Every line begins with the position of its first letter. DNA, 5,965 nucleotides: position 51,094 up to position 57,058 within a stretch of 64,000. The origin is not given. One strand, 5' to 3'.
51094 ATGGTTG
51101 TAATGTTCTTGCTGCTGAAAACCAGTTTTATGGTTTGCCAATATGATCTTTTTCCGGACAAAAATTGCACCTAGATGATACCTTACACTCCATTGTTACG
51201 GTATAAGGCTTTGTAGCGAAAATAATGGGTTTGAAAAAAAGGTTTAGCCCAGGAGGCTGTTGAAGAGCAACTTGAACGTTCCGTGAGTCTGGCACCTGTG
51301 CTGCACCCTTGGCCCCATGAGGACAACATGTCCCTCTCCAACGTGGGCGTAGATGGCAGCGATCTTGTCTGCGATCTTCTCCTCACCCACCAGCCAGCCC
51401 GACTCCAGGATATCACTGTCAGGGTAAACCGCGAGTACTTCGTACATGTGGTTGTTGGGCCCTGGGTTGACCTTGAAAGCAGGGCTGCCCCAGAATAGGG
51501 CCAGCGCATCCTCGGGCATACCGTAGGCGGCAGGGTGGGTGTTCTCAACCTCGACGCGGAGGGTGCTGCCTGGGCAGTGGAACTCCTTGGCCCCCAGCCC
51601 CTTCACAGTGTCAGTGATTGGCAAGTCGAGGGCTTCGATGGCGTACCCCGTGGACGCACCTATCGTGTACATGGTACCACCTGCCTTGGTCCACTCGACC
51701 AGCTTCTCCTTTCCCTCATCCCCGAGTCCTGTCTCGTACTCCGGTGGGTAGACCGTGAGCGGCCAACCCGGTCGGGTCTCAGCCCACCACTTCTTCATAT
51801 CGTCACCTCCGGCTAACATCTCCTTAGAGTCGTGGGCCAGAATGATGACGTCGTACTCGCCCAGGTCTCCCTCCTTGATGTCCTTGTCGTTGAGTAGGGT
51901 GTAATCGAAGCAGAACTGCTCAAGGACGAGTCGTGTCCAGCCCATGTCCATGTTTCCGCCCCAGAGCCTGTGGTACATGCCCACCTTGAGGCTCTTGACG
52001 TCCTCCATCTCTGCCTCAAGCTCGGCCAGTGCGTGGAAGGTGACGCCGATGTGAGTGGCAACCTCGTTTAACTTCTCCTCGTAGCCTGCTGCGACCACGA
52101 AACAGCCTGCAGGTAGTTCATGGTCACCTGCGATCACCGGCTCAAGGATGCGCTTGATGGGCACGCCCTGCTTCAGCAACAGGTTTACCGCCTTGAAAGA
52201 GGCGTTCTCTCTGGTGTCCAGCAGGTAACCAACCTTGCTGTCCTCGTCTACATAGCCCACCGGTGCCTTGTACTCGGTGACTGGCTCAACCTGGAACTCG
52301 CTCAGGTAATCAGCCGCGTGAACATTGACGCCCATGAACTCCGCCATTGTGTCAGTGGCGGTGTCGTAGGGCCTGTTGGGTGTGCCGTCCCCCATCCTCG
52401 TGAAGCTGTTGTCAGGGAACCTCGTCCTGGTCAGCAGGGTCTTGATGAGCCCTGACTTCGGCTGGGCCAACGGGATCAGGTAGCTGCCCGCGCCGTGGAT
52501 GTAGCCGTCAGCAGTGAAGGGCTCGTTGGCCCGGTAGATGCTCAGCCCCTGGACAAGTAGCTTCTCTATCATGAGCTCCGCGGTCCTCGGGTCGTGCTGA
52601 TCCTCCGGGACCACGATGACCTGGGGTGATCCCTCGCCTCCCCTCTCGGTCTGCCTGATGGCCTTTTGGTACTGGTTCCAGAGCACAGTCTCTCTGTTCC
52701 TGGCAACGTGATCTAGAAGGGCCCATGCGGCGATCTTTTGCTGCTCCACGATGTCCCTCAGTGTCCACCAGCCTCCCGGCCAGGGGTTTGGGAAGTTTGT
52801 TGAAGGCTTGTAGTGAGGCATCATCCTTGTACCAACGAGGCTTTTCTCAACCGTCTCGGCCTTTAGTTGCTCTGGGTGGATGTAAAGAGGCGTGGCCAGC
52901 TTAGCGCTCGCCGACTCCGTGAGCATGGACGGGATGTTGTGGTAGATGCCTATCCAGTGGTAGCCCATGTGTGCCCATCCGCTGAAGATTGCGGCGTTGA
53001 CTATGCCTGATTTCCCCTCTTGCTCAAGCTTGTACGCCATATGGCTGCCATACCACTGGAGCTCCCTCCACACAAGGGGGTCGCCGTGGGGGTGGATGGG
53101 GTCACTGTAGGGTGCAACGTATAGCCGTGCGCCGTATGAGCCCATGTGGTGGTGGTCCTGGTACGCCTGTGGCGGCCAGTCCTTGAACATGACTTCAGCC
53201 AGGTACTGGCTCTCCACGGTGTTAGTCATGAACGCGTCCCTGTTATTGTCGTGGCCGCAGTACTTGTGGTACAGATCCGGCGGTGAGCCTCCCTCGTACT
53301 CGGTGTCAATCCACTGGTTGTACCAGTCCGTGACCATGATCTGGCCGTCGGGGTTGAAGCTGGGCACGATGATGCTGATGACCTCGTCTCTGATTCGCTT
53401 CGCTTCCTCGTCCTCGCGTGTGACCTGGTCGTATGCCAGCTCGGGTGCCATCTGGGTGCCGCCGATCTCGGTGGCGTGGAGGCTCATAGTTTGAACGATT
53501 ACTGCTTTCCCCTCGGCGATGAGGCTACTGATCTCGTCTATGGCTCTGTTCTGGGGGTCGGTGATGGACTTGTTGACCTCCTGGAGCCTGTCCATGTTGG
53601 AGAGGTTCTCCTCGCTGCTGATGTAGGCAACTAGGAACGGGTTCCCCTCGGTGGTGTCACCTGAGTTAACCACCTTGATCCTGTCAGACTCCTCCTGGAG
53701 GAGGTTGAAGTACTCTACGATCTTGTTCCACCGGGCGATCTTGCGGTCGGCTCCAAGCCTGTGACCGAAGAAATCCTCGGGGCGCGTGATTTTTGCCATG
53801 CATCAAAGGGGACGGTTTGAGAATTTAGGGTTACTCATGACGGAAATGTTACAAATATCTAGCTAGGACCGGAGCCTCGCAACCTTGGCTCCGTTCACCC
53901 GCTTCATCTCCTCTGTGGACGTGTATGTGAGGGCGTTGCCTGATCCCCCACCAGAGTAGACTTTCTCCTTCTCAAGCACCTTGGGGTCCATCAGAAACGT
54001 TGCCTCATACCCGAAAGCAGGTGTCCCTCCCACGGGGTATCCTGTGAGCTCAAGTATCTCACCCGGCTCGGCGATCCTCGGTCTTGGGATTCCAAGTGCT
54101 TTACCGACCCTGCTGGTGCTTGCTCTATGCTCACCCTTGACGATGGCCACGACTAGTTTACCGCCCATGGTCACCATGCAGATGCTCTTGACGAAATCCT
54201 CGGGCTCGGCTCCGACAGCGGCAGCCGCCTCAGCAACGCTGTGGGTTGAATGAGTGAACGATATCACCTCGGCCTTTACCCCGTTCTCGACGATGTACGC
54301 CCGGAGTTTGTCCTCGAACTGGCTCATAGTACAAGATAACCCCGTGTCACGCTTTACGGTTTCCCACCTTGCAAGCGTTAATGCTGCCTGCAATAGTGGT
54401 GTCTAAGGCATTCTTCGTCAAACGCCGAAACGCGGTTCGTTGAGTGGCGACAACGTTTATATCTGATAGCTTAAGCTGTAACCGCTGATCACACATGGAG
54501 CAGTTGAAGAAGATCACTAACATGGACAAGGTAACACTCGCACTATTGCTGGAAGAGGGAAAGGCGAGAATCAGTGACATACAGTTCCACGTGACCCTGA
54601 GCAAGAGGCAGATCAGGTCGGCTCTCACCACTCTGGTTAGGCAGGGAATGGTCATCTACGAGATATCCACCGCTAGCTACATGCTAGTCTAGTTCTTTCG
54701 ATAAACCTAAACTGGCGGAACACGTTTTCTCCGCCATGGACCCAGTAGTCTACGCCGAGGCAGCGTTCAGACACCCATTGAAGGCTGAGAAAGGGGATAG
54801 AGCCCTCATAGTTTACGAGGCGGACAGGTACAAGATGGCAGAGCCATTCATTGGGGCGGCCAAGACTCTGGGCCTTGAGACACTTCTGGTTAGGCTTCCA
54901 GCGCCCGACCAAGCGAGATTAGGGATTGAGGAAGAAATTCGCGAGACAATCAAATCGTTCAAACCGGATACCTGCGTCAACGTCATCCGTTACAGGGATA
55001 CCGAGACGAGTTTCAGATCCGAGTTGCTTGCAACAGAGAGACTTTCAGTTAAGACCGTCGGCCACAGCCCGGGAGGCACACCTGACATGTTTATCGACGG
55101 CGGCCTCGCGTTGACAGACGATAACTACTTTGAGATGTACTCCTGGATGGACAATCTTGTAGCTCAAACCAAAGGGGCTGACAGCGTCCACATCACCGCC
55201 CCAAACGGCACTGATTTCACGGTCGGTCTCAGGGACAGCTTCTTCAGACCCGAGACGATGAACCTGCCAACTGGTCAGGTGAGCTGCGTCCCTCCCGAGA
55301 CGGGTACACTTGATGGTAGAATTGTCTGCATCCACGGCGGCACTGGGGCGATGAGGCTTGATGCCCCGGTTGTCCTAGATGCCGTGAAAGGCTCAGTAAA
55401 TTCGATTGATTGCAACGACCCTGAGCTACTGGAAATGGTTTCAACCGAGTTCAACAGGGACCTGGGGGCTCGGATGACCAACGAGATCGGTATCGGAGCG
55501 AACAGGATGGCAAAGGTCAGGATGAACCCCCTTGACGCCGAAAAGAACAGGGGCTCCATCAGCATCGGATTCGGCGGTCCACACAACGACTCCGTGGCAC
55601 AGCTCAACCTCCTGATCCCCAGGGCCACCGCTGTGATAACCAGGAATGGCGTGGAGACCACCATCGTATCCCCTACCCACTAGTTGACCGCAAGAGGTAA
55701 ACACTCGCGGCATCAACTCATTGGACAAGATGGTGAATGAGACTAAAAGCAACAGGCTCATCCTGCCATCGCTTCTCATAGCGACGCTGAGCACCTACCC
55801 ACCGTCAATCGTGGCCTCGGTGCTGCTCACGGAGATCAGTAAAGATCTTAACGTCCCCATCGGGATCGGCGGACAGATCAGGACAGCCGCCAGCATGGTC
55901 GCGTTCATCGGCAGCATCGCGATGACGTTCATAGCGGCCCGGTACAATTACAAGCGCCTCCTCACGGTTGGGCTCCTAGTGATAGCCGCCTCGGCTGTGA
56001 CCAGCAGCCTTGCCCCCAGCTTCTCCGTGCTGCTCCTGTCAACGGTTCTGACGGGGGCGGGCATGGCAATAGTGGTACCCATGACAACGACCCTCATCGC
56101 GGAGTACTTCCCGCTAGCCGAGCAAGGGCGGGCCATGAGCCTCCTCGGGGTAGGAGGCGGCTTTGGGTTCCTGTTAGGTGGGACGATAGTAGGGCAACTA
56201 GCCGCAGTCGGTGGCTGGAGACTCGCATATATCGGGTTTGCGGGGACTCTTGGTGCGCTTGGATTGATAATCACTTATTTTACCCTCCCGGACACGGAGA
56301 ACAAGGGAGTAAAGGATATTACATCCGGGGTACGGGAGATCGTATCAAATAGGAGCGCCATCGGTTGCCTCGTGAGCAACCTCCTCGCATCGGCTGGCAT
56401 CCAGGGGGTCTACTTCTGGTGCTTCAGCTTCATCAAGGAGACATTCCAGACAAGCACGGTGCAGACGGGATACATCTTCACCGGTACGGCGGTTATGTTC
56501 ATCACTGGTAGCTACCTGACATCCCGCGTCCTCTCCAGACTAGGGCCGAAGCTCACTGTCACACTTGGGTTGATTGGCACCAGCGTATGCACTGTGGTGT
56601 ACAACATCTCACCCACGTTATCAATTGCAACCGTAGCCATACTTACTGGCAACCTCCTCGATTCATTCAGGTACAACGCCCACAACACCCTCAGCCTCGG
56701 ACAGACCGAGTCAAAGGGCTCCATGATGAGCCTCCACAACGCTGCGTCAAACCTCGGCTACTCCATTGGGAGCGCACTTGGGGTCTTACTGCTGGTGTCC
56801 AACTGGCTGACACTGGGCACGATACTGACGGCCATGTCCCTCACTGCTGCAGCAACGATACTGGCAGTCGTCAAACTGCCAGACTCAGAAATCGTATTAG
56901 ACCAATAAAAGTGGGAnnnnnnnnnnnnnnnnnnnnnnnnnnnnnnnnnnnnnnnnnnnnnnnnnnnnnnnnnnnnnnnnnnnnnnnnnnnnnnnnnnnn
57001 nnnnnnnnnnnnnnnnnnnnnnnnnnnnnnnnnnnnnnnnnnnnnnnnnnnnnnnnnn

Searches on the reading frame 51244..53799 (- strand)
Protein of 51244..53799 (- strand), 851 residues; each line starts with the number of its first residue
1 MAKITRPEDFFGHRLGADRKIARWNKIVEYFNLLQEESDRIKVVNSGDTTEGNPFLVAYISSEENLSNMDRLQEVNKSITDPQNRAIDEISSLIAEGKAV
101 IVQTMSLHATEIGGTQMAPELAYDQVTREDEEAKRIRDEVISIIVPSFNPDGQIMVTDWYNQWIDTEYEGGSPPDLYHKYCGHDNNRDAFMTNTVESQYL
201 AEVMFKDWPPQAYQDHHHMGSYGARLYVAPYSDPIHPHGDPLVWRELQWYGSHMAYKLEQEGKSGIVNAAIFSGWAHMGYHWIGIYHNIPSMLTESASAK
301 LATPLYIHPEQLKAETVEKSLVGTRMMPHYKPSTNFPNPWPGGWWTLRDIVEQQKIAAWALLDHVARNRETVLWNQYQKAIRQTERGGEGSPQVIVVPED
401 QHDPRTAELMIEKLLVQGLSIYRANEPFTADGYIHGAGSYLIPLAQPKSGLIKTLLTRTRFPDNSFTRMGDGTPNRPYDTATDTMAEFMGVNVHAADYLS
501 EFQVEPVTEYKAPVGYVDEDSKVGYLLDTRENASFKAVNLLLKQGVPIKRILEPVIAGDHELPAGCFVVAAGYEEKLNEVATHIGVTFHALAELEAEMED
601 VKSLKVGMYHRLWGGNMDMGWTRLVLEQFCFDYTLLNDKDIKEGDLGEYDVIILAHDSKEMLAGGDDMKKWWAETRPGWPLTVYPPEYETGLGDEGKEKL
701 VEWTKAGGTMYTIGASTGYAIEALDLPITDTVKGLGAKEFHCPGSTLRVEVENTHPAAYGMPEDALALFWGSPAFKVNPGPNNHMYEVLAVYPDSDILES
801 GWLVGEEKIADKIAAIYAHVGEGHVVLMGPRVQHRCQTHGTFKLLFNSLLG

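Call 3: search_protein_families(library=pfam, proteins=[window:51244-53799:-], max_evalue=0.01)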
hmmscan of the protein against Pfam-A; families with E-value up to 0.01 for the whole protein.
window:51244-53799:- (851 aa): 2 families
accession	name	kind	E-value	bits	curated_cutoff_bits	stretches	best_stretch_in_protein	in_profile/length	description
PF00246.29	Peptidase_M14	-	8.7e-14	52.2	21.6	1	29-187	3-131/286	Zinc carboxypeptidase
PF09825.15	BPL_N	-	0.0088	15.4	24.2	0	758-834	154-221/283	Biotin-protein ligase, N terminal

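Call 4: search_protein_families(library=ncbifam, proteins=[window:51244-53799:-], max_evalue=0.01)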
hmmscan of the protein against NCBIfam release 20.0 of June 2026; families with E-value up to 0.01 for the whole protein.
window:51244-53799:- (851 aa): 0 families

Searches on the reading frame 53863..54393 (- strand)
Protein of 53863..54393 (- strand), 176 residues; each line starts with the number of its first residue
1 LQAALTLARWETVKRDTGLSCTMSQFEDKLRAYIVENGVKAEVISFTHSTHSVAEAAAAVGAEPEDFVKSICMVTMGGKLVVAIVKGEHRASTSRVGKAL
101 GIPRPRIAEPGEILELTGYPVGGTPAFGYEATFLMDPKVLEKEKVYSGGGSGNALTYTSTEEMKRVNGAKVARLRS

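Call 3: search_protein_families(library=pfam, proteins=[window:53863-54393:-], max_evalue=0.01)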
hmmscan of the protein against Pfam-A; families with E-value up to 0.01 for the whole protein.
window:53863-54393:- (176 aa): 1 family
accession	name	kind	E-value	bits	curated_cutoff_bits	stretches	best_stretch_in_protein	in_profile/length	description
PF04073.20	tRNA_edit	-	4.7e-23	82.1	25.5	1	49-165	3-122/123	Aminoacyl-tRNA editing domain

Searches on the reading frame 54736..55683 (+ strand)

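Call 3: search_protein_families(library=pfam, proteins=[window:54736-55683:+], max_evalue=0.01)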
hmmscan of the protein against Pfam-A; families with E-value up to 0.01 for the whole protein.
window:54736-55683:+ (315 aa): 1 family
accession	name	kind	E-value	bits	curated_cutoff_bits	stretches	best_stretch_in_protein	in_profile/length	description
PF02073.20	Peptidase_M29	-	0.0015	17.9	27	0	145-257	201-321/406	Thermophilic metalloprotease (M29)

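Call 4: search_protein_families(library=ncbifam, proteins=[window:54736-55683:+], max_evalue=0.01)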
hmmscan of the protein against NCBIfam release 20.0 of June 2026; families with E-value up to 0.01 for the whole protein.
window:54736-55683:+ (315 aa): 0 families

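Call 83: search_protein_families(library=ncbifam, proteins=[window:54736-55683:+], max_evalue=0.00001)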
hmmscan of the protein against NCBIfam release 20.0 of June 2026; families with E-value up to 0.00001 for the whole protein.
window:54736-55683:+ (315 aa): 0 families

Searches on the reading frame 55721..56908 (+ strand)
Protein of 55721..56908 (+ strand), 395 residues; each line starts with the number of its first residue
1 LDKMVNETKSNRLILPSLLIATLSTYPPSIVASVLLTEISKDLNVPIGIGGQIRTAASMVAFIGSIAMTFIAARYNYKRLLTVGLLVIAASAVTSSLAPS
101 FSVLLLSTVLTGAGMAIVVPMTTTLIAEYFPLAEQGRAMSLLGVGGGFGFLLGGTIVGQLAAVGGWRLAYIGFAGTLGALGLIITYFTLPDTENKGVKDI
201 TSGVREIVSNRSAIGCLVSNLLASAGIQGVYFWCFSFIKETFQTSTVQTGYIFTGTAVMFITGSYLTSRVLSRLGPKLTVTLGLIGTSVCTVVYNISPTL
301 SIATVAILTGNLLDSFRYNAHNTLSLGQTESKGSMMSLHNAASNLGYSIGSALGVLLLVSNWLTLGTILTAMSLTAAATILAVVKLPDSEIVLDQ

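Call 3: search_protein_families(library=pfam, proteins=[window:55721-56908:+], max_evalue=0.01)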
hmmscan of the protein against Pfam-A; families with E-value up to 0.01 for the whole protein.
window:55721-56908:+ (395 aa): 3 families
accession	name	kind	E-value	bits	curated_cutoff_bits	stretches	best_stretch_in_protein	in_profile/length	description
PF07690.21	MFS_1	-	6.4e-38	131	33.4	2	20-307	3-298/347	Major Facilitator Superfamily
PF06779.20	MFS_4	-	1.3e-05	25.2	26.3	1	62-384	42-361/364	Uncharacterised MFS-type transporter YbfB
PF05977.19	MFS_3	-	0.0011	18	27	1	53-195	259-401/524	Transmembrane secretion effector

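Call 4: search_protein_families(library=ncbifam, proteins=[window:55721-56908:+], max_evalue=0.01)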
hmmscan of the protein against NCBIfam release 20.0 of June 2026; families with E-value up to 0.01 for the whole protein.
window:55721-56908:+ (395 aa): 32 families (the best 25 are shown)
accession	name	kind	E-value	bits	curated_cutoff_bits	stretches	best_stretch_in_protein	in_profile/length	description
TIGR00895.1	2A0115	subfamily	1.9e-18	66.6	418.55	1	11-209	16-212/398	aromatic acid/H+ symport family MFS transporter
TIGR00881.1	2A0104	subfamily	2.4e-16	59.8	407.75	2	51-200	33-183/379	phosphoglycerate transporter protein PgtP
TIGR00880.1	2_A_01_02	superfamily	1.1e-14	54.7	131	2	59-192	9-141/141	multidrug resistance protein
NF002921.0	PRK03545.1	equivalog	3.3e-14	52.6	401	1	31-381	31-378/396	sugar transporter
TIGR00893.1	2A0114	subfamily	4.5e-14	52.2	395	1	37-307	18-321/399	D-galactonate transporter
NF033135.1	cmx_cmrA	equivalog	9.2e-13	48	400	1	31-382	21-373/374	Cmx/CmrA family chloramphenicol efflux MFS transporter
TIGR00711.1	efflux_EmrB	subfamily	1.8e-12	46.8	230.2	1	29-195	18-183/485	DHA2 family efflux MFS transporter permease subunit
TIGR00894.1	2A0114euk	subfamily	8.1e-09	34.5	626.45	1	51-186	79-216/465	Na(+)-dependent inorganic phosphate cotransporter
NF000510.1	efflux_Cmx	exception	1.1e-08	34.7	800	1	32-382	22-376/391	chloramphenicol efflux MFS transporter Cmx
NF040856.1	FexB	exception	4.6e-08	32.3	950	1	33-185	34-188/469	chloramphenicol/florfenicol efflux MFS transporter FexB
NF040895.2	MFS_effux_SdrM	equivalog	7.1e-08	32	550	2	9-195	3-188/441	multidrug efflux MFS transporter SdrM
NF000031.1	MFS_efflux_LmrA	exception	3.1e-07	29.5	850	1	70-171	88-190/484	lincomycin efflux MFS transporter Lmr(A)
NF000218.1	FexA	exception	5.1e-07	28.7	900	1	10-192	18-199/475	chloramphenicol/florfenicol efflux MFS transporter FexA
NF012185.0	tet_MFS_L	exception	8.6e-07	28.2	925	1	28-167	29-169/457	tetracycline efflux MFS transporter Tet(L)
TIGR00710.1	efflux_Bcr_CflA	subfamily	2.7e-06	27.1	200.9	1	36-356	28-354/385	Bcr/CflA family efflux MFS transporter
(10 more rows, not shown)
